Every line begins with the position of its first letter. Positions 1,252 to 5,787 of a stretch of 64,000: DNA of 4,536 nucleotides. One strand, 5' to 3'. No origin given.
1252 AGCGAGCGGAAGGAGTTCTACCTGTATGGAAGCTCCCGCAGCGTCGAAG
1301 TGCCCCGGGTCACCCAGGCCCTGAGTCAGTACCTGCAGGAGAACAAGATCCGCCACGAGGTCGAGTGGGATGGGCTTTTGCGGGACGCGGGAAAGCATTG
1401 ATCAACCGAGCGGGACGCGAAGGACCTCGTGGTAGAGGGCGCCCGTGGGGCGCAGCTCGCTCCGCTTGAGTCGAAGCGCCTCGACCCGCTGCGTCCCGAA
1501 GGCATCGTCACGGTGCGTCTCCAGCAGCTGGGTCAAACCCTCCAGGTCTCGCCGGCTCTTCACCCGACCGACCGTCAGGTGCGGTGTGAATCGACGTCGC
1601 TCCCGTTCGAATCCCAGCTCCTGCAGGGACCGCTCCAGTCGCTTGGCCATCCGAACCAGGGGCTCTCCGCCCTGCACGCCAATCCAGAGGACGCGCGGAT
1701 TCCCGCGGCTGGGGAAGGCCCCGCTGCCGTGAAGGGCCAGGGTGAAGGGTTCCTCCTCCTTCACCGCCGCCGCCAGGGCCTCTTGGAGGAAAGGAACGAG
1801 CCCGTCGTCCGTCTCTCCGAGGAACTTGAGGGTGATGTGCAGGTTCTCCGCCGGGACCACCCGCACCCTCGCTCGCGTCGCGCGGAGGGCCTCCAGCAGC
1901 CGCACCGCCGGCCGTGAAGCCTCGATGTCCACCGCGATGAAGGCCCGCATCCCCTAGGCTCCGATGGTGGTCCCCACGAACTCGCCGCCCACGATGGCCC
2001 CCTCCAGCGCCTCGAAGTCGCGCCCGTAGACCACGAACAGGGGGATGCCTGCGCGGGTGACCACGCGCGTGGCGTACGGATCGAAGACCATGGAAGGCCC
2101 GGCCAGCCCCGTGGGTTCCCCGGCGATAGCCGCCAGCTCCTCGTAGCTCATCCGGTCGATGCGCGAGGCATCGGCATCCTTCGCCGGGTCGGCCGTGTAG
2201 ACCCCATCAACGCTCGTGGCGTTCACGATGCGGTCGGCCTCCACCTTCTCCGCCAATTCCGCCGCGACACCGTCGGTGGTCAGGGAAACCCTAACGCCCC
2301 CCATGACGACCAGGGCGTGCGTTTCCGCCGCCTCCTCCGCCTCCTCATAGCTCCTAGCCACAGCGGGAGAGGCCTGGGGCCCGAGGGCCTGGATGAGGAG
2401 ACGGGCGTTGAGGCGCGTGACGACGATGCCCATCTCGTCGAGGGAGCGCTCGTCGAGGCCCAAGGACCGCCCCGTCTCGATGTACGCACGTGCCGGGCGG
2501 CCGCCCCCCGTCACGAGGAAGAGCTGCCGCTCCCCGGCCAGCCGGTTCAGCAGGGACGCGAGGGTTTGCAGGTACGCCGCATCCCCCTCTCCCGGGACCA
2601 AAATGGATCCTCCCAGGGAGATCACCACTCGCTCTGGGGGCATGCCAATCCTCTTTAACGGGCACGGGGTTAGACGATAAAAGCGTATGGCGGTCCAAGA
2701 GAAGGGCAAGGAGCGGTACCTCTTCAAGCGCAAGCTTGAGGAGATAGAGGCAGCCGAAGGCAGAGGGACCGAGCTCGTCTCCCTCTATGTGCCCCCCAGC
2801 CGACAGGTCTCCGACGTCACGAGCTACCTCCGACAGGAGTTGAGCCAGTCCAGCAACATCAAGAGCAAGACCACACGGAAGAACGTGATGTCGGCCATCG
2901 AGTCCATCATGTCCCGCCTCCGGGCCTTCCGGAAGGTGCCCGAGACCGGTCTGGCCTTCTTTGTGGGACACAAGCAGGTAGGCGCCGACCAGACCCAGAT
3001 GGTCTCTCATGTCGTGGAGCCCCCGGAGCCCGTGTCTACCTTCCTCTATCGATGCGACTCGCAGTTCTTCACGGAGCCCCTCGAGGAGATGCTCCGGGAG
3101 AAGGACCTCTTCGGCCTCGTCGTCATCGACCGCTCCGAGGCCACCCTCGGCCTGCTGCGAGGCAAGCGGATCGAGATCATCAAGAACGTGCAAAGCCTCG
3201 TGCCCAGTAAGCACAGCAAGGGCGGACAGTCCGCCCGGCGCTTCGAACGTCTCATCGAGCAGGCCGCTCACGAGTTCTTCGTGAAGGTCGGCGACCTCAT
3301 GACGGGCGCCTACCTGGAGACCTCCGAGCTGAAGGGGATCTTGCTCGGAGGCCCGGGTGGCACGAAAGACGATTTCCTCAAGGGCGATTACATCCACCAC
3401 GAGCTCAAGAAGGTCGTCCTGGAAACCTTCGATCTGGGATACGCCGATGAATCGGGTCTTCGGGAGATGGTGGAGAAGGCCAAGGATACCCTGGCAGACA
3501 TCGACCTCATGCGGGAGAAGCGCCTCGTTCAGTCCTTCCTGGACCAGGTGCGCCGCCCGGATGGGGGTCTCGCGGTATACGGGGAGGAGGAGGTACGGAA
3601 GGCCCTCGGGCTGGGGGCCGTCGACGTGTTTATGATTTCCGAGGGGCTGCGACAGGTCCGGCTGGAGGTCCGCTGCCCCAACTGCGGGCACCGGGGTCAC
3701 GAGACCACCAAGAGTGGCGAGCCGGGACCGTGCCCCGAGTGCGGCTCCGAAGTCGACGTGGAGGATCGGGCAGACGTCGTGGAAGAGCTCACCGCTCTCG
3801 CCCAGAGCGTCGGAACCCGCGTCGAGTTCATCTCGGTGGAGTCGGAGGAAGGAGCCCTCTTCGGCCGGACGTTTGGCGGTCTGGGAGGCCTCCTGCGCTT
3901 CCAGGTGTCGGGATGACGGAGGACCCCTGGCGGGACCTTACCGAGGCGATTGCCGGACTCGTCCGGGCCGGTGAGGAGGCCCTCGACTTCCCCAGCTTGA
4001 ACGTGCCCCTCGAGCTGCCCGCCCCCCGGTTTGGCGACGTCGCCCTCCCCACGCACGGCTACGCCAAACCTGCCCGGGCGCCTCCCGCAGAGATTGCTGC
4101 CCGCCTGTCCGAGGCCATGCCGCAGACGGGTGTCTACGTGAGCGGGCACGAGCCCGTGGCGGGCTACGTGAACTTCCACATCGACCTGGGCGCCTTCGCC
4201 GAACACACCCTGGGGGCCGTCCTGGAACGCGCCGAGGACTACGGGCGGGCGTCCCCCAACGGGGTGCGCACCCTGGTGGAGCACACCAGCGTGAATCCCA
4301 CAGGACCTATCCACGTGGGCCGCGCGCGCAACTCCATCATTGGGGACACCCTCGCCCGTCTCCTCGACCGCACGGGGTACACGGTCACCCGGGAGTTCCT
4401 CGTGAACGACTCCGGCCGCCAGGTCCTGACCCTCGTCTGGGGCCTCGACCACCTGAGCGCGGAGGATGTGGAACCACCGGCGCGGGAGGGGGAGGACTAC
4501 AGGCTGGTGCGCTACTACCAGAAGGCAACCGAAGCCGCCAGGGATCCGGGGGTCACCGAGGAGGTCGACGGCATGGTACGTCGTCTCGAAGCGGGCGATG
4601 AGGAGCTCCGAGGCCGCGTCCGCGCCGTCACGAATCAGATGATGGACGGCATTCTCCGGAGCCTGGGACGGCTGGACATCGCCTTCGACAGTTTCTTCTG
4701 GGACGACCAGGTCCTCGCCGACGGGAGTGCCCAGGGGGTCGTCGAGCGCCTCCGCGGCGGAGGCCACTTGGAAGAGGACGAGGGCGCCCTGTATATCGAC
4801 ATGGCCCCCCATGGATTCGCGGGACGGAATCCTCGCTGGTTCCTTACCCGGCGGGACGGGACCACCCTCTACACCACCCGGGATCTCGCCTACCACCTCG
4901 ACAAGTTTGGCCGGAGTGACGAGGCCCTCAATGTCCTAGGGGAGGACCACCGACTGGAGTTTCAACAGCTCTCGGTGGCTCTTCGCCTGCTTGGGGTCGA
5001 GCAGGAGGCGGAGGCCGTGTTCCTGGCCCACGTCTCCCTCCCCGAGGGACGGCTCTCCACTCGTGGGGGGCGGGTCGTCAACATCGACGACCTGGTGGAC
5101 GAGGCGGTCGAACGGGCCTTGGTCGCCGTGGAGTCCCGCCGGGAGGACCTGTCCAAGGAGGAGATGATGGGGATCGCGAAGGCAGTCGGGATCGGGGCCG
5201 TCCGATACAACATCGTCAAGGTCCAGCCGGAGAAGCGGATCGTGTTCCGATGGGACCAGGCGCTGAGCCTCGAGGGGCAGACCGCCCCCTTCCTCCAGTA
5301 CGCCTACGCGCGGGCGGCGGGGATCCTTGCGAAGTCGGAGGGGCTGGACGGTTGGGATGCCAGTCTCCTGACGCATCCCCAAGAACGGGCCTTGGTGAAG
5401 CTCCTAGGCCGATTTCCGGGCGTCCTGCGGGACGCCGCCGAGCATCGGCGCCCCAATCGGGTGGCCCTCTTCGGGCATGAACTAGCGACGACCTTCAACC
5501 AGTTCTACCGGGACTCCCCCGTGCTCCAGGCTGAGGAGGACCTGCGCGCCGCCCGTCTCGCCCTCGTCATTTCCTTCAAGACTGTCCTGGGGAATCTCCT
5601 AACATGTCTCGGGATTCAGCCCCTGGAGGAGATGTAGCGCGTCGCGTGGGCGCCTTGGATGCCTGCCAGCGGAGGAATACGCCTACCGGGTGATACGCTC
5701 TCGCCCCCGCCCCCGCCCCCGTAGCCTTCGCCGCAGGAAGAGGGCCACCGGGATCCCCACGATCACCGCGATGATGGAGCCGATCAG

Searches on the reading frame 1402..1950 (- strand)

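Call 48: search_protein_families(library=pfam, proteins=[window:1402-1950:-], max_evalue=0.00001)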
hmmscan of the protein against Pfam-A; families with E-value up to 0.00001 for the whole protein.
window:1402-1950:- (182 aa): 3 families
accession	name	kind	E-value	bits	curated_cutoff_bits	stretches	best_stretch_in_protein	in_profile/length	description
PF02834.22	LigT_PEase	-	6.4e-28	97.2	23.3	2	11-89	7-87/87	LigT like Phosphoesterase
PF13563.12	2_5_RNA_ligase2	-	1.1e-21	77.9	27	1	16-151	7-135/152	2'-5' RNA ligase superfamily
PF10469.15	AKAP7_NLS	-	2.4e-11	44.3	24.4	1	32-176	38-203/208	AKAP7 2'5' RNA ligase-like domain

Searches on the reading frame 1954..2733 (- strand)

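Call 48: search_protein_families(library=pfam, proteins=[window:1954-2733:-], max_evalue=0.00001)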
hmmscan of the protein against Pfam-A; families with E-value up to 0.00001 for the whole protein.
window:1954-2733:- (259 aa): 1 family
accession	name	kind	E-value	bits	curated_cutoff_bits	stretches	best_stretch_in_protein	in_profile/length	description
PF00696.33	AA_kinase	-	4.3e-31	108.9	24.9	1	35-235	2-233/234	Amino acid kinase family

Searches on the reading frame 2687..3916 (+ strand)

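Call 46: search_protein_families(library=pfam, proteins=[window:2687-3916:+], max_evalue=0.00001)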
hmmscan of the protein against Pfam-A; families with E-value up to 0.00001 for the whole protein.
window:2687-3916:+ (409 aa): 5 families
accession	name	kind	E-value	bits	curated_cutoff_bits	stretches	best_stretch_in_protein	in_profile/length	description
PF03464.20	eRF1_2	-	1.6e-42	145.4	27.1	1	142-271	2-133/133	eRF1 domain 2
PF03465.20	eRF1_3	-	1.1e-25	90.6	25.8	1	274-407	1-106/106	eRF1 domain 3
PF03463.20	eRF1_1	-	6.9e-21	74.9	23.8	1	16-136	3-123/123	eRF1 domain 1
PF18854.6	baeRF_family10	-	4.1e-12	47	27.1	1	129-254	3-129/143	Bacterial archaeo-eukaryotic release factor family 10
PF18859.6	acVLRF1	-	2e-09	38.2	27.1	1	145-266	5-125/130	Actinobacteria/chloroflexi VLRF1 release factor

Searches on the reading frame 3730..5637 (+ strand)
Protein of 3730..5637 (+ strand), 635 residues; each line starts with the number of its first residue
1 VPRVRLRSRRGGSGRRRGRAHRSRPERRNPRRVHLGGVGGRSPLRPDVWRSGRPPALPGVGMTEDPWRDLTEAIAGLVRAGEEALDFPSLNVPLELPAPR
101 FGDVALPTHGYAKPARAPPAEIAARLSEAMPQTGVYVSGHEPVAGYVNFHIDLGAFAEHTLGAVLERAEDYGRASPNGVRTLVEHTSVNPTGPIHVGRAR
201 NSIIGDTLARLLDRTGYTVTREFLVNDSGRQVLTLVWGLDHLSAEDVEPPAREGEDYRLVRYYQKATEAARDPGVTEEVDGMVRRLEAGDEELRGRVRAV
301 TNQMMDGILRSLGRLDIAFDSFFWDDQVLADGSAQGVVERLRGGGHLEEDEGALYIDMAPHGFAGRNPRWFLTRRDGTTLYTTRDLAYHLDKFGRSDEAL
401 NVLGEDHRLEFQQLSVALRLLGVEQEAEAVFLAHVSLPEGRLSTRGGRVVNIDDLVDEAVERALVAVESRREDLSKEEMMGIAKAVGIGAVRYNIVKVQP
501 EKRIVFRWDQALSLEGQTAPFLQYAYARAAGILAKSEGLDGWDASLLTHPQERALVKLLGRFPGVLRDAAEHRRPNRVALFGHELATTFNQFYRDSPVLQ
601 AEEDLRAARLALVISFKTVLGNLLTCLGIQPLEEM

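Call 46: search_protein_families(library=pfam, proteins=[window:3730-5637:+], max_evalue=0.00001)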
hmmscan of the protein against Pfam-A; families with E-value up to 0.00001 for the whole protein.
window:3730-5637:+ (635 aa): 3 families
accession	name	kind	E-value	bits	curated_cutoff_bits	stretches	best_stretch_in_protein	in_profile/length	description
PF00750.26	tRNA-synt_1d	-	1.1e-37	130.3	23.3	1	163-508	4-349/349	tRNA synthetases class I (R), catalytic domain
PF05746.21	DALR_1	-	6.3e-31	107.3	22.3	1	522-635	1-117/117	DALR anticodon binding domain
PF03485.21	Arg_tRNA_synt_N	-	1.8e-07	32.1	21.5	1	73-151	10-85/85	Arginyl tRNA synthetase N terminal domain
